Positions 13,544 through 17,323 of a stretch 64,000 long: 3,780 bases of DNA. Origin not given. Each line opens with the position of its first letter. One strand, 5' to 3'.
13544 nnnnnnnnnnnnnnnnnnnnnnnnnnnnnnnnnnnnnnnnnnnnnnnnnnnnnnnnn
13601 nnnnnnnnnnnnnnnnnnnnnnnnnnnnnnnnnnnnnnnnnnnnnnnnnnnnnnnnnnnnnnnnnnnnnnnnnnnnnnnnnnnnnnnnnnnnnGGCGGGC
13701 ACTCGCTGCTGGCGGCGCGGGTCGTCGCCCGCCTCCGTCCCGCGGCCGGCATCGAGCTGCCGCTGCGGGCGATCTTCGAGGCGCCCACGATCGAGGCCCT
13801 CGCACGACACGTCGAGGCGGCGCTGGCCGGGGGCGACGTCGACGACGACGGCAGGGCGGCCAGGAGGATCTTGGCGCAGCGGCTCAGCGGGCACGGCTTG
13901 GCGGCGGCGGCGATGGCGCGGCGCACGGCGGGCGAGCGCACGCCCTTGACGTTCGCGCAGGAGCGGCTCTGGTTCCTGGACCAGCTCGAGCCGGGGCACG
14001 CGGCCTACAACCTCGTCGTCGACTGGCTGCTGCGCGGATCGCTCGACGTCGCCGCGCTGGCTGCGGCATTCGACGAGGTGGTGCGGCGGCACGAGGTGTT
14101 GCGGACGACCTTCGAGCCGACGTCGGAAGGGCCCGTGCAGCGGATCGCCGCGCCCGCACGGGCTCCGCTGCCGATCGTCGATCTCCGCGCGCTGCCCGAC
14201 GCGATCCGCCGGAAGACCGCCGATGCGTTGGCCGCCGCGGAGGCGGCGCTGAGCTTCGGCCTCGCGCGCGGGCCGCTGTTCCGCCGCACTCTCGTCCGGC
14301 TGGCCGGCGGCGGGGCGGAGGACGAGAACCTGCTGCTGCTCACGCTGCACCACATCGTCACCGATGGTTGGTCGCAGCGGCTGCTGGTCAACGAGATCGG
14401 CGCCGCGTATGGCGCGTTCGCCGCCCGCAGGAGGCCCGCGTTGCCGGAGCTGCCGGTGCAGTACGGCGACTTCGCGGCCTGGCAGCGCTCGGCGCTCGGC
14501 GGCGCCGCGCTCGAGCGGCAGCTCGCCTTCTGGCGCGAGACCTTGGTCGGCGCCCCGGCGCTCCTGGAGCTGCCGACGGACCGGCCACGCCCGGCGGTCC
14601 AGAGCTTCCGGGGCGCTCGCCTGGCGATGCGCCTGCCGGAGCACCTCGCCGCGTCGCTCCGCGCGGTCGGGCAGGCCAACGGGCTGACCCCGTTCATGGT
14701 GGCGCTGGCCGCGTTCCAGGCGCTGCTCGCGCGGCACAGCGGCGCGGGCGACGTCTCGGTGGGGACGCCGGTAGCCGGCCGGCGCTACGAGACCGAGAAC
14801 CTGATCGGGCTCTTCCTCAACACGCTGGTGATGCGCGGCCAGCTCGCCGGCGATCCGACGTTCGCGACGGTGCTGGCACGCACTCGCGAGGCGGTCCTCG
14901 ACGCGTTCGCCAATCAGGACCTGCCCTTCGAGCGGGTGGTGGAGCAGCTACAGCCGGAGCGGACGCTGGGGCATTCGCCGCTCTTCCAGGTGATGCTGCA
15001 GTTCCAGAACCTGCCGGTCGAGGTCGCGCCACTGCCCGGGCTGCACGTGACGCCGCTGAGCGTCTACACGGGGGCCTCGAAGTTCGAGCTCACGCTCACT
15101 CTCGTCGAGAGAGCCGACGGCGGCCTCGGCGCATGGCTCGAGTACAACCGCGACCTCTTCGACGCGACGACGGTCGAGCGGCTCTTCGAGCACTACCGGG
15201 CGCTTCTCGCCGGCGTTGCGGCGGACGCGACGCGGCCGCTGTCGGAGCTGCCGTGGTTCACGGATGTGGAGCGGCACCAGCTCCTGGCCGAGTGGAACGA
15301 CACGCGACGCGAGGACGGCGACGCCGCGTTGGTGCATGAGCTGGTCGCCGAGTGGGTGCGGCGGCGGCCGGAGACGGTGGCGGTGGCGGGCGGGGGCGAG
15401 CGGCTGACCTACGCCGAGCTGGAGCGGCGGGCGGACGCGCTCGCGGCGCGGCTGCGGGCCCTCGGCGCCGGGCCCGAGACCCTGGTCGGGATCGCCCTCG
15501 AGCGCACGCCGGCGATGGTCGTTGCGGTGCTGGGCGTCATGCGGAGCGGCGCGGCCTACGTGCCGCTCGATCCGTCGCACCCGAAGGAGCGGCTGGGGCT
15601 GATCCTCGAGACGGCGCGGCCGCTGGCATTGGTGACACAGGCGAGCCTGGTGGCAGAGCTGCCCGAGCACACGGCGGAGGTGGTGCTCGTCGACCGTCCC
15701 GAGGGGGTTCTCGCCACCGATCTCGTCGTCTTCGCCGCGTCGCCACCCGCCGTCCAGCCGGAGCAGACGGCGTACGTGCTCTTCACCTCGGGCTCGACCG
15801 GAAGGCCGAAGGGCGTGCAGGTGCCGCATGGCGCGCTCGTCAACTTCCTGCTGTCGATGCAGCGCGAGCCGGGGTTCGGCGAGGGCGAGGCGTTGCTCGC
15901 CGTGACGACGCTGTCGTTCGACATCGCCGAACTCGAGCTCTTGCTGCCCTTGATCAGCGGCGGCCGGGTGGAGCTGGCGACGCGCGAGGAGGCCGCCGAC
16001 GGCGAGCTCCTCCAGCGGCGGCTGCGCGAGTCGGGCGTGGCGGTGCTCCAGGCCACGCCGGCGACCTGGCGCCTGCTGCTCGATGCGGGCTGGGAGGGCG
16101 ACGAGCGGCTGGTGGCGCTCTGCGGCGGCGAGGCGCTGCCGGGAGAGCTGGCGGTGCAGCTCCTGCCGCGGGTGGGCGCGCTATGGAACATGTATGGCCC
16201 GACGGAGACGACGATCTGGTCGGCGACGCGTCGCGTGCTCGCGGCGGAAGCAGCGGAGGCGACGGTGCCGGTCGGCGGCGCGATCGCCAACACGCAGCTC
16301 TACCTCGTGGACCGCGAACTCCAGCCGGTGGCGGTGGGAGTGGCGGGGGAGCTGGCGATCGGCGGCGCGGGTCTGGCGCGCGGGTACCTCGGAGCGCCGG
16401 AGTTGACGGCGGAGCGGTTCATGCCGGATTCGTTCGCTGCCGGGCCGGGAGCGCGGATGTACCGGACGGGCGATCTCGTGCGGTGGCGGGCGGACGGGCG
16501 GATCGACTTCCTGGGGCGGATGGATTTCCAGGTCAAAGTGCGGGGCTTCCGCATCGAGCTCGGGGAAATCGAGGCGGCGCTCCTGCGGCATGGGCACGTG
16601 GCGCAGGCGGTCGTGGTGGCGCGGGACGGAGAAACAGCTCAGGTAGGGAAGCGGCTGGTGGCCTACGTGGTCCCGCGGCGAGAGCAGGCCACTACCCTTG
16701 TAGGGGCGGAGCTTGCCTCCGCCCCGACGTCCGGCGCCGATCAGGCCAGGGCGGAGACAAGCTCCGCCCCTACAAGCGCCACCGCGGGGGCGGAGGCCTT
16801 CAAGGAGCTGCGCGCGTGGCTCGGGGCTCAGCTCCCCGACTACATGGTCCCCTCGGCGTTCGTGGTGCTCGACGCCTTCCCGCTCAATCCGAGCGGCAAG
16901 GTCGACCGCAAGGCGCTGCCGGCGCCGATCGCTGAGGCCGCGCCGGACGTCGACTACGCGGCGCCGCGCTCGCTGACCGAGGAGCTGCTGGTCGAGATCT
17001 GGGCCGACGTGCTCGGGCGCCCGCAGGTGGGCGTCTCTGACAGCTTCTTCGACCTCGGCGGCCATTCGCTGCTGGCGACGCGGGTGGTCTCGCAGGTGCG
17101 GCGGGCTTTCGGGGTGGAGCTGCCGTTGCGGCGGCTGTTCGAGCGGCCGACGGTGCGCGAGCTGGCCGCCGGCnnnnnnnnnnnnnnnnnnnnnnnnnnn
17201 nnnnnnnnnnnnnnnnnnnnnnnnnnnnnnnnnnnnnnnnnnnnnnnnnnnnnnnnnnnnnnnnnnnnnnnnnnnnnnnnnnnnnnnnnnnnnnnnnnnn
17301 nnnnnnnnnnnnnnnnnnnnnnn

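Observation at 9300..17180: ORF1 carries two extra modules relative to ORF3; one A domain is an intragenic copy of the module-1 A domain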

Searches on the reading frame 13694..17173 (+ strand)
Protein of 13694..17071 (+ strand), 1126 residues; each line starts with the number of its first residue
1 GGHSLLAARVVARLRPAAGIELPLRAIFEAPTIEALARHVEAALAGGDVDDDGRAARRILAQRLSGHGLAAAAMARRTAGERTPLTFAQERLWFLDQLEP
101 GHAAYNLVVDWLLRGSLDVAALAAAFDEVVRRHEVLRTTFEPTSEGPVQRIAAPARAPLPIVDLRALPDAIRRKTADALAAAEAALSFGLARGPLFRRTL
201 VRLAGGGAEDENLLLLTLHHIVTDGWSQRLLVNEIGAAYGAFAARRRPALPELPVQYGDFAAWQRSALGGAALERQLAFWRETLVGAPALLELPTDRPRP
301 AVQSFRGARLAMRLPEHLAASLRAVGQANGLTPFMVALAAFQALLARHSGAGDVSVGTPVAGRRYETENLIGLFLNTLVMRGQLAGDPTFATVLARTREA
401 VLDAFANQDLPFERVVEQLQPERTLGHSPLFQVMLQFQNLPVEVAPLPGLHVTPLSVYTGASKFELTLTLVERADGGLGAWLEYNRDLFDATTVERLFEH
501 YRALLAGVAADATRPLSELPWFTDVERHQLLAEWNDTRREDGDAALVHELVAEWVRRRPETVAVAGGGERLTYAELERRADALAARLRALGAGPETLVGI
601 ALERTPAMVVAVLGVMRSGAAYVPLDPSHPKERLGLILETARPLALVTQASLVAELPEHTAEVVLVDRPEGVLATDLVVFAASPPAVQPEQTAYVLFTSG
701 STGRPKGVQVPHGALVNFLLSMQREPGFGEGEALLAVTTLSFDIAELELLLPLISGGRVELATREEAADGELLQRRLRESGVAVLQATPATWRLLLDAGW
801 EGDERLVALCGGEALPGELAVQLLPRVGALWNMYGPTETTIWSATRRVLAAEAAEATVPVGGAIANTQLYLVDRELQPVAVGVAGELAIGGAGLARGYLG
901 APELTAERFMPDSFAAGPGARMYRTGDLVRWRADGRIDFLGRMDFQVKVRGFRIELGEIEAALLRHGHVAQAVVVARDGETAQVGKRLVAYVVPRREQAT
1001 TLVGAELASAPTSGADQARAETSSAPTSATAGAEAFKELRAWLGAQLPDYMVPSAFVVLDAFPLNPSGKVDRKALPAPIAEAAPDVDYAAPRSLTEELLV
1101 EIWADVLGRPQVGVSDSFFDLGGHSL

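Call 15: find_homologous_proteins(query=window:13946-17173:+, max_evalue=1e-50)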
Query window:13946-17173:+ (1076 aa): 6131 proteins with E <= 1e-50 among 8000 candidates; the best 120 are listed.
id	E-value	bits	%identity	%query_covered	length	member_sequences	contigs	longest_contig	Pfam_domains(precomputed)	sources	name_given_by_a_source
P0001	0.0e+0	1701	52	100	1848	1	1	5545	PF00668.26,PF00550.32,PF00501.35,PF13193.13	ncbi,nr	ncbi:MAG TPA: amino acid adenylation domain-containing protein, partial [Thermoanaerobaculia bacteri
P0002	0.0e+0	1665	50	99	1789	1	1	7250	PF00668.26,PF00550.32,PF00501.35,PF13193.13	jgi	jgi:amino acid adenylation domain-containing protein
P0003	0.0e+0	1638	52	100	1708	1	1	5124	PF00668.26,PF00550.32,PF00501.35,PF13193.13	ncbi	ncbi:MAG TPA: amino acid adenylation domain-containing protein, partial [Thermoanaerobaculia bacteri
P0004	0.0e+0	1635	47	100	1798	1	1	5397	PF00668.26,PF00550.32,PF00501.35,PF13193.13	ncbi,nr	ncbi:MAG: amino acid adenylation domain-containing protein, partial [Planctomycetes bacterium]|nr:am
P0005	0.0e+0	1577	52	100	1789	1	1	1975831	PF00668.26,PF00550.32,PF00501.35,PF13193.13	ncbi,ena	-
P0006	0.0e+0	1564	44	100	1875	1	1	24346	PF00668.26,PF00550.32,PF00501.35,PF13193.13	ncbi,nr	ncbi:amino acid adenylation domain-containing protein, partial [candidate division KSB3 bacterium]|n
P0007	0.0e+0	1563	50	100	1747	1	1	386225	PF00668.26,PF00550.32,PF00501.35,PF13193.13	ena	-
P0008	0.0e+0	1546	48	100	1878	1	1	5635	PF00668.26,PF00550.32,PF00501.35,PF13193.13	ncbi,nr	ncbi:MAG TPA: amino acid adenylation domain-containing protein, partial [Longimicrobium sp.]|nr:amin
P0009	0.0e+0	1541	49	100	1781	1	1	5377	PF00668.26,PF00550.32,PF00501.35,PF13193.13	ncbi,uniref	ncbi:amino acid adenylation domain-containing protein, partial [Corallococcus sp. RDP092CA]|uniref:a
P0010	0.0e+0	1536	45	100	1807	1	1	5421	PF00668.26,PF00550.32,PF00501.35,PF13193.13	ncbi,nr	ncbi:MAG TPA: amino acid adenylation domain-containing protein, partial [Longimicrobium sp.]|nr:amin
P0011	0.0e+0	1526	46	100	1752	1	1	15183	PF00668.26,PF00550.32,PF00501.35,PF13193.13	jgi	-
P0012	0.0e+0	1526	49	100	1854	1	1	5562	PF00668.26,PF00550.32,PF00501.35,PF13193.13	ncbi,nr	ncbi:MAG TPA: amino acid adenylation domain-containing protein, partial [Longimicrobium sp.]|nr:amin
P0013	0.0e+0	1524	49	100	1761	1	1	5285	PF00668.26,PF00550.32,PF00501.35,PF13193.13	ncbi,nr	ncbi:MAG TPA: amino acid adenylation domain-containing protein, partial [Thermoanaerobaculia bacteri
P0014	0.0e+0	1520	46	100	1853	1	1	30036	PF00668.26,PF00550.32,PF00501.35,PF13193.13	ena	-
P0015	0.0e+0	1511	53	100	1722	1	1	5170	PF00668.26,PF00550.32,PF00501.35,PF13193.13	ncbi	ncbi:MAG TPA: amino acid adenylation domain-containing protein, partial [Pyrinomonadaceae bacterium]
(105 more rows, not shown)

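Call 57: search_protein_families(library=pfam, proteins=[window:13694-17071:+], max_evalue=0.00001)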
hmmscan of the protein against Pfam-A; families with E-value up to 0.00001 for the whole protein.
window:13694-17071:+ (1126 aa): 4 families
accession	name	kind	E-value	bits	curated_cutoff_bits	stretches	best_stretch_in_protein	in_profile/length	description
PF00668.25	Condensation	-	2.1e-95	320.6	30.6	1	83-531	5-456/456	Condensation domain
PF00501.34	AMP-binding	-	1.7e-80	271.1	29.9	1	552-899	2-384/384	AMP-binding enzyme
PF00550.31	PP-binding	-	2.4e-15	57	20.8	1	1-40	28-67/67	Phosphopantetheine attachment site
PF13193.12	AMP-binding_C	-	6.6e-13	49.8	24.5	1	958-998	1-39/76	AMP-binding enzyme C-terminal domain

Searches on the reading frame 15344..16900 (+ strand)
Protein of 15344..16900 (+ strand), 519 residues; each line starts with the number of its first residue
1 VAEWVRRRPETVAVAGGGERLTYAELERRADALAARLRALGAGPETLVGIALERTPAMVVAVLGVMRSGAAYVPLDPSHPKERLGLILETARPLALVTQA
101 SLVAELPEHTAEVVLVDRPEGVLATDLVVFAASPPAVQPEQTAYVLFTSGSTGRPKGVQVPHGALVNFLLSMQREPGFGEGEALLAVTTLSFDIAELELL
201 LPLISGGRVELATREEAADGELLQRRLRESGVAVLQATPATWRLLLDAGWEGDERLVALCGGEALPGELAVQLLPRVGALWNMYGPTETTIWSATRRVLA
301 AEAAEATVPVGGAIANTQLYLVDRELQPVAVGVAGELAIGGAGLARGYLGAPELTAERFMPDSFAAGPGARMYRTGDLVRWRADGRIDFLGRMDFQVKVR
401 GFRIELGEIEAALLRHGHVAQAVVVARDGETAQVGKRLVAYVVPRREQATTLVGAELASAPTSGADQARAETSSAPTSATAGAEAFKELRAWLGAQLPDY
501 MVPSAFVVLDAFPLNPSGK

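Call 46: search_protein_families(library=ncbifam, proteins=[window:15344-16900:+], max_evalue=0.00001)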
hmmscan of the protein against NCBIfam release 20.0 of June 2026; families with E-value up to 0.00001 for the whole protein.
window:15344-16900:+ (519 aa): 95 families (the best 25 are shown)
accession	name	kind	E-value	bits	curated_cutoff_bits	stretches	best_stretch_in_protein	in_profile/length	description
TIGR01733.1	AA-adenyl-dom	subfamily_domain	8.8e-132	439.8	317.4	1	22-424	1-409/409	amino acid adenylation domain-containing protein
NF004282.0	PRK05691.1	subfamily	2e-109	366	4090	1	4-519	1140-1616/4334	non-ribosomal peptide synthase/polyketide synthase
NF041803.1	NRPS_SolG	exception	1.4e-108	364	2200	1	3-519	569-1064/1163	solanimycin non-ribosomal peptide synthetase SolG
NF047350.1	aureusi_NRPS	equivalog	2.7e-87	293.2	2500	1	5-451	423-853/2373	aureusimine non-ribosomal peptide synthetase AusA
NF038078.1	NRPS_MxcG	equivalog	3.2e-82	276.5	2300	1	3-450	464-916/1442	myxochelin non-ribosomal peptide synthetase MxcG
TIGR01734.1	D-ala-DACP-lig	equivalog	6.3e-81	272.4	559.85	1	3-449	8-452/504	D-alanine--poly(phosphoribitol) ligase subunit DltA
NF007605.2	PRK10252.1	equivalog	6.9e-81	272.3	2400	1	1-444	460-910/1292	enterobactin non-ribosomal peptide synthetase EntF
NF003417.0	PRK04813.1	subfamily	3.4e-79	266.7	476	1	2-450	10-454/505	D-alanine--poly(phosphoribitol) ligase subunit DltA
TIGR03443.1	alpha_am_amid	equivalog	3.5e-60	203.6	1030.1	2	137-519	412-816/1390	L-aminoadipate-semialdehyde dehydrogenase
TIGR03098.1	ligase_PEP_1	hypoth_equivalog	5e-50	170.4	592.35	1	5-450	10-473/517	acyl-CoA ligase (AMP-forming), exosortase A system-associated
NF004837.0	PRK06187.1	subfamily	1.1e-46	159.2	476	1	3-450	16-477/531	long-chain-fatty-acid--CoA ligase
NF004822.0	PRK06178.1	equivalog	1.2e-38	133.1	782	2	2-115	44-157/571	acyl-CoA synthetase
NF005858.0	PRK07787.1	subfamily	4.3e-38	130.9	575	1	11-452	17-432/471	acyl-CoA synthetase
NF004511.1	PRK05852.1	equivalog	8e-36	123.7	650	1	3-451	7-460/505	FadD7 family fatty acid--CoA ligase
NF006182.0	PRK08316.1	subfamily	4e-35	121.3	663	1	5-450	21-472/523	fatty acyl-CoA synthetase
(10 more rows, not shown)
